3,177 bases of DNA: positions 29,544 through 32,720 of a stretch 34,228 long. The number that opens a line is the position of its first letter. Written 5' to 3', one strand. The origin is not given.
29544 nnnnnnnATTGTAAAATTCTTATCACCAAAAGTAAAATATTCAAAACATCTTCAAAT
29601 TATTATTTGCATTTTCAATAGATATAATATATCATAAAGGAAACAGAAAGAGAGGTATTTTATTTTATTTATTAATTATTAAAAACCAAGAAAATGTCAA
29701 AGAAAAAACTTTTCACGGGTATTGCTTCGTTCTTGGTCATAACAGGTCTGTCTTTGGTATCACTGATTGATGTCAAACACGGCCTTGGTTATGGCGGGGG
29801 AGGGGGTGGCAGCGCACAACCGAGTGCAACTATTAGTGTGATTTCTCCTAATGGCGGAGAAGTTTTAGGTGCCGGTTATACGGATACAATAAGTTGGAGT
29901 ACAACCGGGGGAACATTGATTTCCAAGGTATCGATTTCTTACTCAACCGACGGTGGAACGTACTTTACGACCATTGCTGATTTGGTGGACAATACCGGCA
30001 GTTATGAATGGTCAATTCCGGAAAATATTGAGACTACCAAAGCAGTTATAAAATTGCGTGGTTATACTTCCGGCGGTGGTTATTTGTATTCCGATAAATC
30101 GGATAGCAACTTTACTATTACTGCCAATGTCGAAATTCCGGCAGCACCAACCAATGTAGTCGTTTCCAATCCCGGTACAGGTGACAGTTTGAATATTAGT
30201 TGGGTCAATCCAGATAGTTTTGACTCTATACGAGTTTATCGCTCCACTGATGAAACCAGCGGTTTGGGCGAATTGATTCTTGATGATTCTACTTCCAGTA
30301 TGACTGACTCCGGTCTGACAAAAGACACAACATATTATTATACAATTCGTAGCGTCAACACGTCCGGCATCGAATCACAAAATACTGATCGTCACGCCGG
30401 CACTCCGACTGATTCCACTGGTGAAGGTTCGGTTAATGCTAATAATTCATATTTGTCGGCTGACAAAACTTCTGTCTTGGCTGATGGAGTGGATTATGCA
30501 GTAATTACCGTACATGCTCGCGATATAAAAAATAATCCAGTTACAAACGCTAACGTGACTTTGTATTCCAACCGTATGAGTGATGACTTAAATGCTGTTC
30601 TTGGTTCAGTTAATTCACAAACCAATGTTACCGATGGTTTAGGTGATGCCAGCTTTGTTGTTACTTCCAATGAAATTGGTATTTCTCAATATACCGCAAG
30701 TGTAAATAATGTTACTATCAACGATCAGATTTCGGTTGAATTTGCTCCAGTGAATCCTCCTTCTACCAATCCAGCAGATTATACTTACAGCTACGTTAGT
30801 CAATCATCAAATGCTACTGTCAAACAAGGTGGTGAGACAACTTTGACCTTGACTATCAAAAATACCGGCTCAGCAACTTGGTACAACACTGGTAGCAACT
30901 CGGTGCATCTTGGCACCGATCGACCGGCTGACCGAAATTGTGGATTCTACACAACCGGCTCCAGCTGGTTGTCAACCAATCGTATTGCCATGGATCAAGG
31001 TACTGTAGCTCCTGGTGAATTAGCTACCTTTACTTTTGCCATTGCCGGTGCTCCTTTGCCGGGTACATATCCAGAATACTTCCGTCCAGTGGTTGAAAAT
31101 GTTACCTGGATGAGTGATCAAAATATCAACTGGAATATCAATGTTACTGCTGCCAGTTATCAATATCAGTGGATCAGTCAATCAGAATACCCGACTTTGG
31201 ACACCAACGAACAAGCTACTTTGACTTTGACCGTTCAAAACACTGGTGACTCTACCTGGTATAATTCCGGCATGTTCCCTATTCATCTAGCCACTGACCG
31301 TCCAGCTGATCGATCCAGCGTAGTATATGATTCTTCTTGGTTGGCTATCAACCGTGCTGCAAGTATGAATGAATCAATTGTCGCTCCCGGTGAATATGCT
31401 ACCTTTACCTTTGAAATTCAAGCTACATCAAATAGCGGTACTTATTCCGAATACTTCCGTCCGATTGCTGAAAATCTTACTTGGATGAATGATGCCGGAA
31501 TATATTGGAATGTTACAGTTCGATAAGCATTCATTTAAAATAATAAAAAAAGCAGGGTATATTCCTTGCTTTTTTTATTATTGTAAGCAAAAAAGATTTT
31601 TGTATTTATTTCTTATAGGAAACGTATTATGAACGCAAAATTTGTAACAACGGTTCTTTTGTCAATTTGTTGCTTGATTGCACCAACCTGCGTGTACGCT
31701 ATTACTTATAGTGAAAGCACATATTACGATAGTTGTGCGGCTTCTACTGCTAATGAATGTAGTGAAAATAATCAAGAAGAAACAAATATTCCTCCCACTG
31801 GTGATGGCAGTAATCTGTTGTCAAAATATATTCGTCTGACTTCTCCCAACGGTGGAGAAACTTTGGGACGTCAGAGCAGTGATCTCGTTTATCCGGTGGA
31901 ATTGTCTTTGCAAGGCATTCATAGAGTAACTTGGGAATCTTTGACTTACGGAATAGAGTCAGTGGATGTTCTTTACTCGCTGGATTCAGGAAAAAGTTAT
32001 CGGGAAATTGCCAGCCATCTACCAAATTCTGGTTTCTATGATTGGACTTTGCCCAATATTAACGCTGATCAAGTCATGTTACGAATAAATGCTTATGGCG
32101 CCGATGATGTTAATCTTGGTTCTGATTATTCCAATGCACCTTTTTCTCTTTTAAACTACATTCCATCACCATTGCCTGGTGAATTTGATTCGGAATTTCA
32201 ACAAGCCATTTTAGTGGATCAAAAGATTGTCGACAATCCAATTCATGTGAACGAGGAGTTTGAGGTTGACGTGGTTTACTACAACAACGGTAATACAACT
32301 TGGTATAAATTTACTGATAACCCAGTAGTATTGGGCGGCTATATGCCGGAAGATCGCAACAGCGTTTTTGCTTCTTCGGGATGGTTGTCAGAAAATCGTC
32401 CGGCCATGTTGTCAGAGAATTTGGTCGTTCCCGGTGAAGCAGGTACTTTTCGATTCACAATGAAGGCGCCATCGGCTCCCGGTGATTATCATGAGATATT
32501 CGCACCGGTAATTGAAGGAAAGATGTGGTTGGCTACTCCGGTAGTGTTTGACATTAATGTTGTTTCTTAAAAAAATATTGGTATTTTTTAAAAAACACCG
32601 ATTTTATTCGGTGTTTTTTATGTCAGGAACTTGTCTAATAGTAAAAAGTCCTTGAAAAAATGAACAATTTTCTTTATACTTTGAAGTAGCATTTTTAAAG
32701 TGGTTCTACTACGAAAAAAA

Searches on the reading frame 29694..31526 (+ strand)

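Call 11: search_protein_families(library=pfam, proteins=[window:29694-31526:+], max_evalue=0.001)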
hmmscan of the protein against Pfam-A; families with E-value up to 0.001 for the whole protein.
window:29694-31526:+ (610 aa): 5 families
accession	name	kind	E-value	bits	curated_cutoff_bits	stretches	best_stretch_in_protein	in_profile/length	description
PF02369.22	Big_1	-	5.6e-12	46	34.9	1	252-350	2-92/93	Bacterial Ig-like domain (group 1)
PF09134.16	Invasin_D3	-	1.7e-10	41.7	33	1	249-351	2-96/98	Invasin, domain 3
PF16158.11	N_BRCA1_IG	-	6.8e-09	36.7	28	1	502-591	8-91/108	Ig-like domain from next to BRCA1 gene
PF00041.27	fn3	-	1.2e-06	29.1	25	1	151-227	2-75/84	Fibronectin type III domain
PF16116.10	DUF4832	-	2.8e-05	24.4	29.2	0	369-444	111-187/216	Domain of unknown function (DUF4832)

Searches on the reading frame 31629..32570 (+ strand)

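Call 11: search_protein_families(library=pfam, proteins=[window:31629-32570:+], max_evalue=0.001)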
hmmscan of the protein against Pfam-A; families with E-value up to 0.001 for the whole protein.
window:31629-32570:+ (313 aa): 1 family
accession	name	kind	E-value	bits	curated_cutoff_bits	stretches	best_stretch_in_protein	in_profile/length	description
PF16158.11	N_BRCA1_IG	-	1.3e-06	29.4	28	1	205-311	8-108/108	Ig-like domain from next to BRCA1 gene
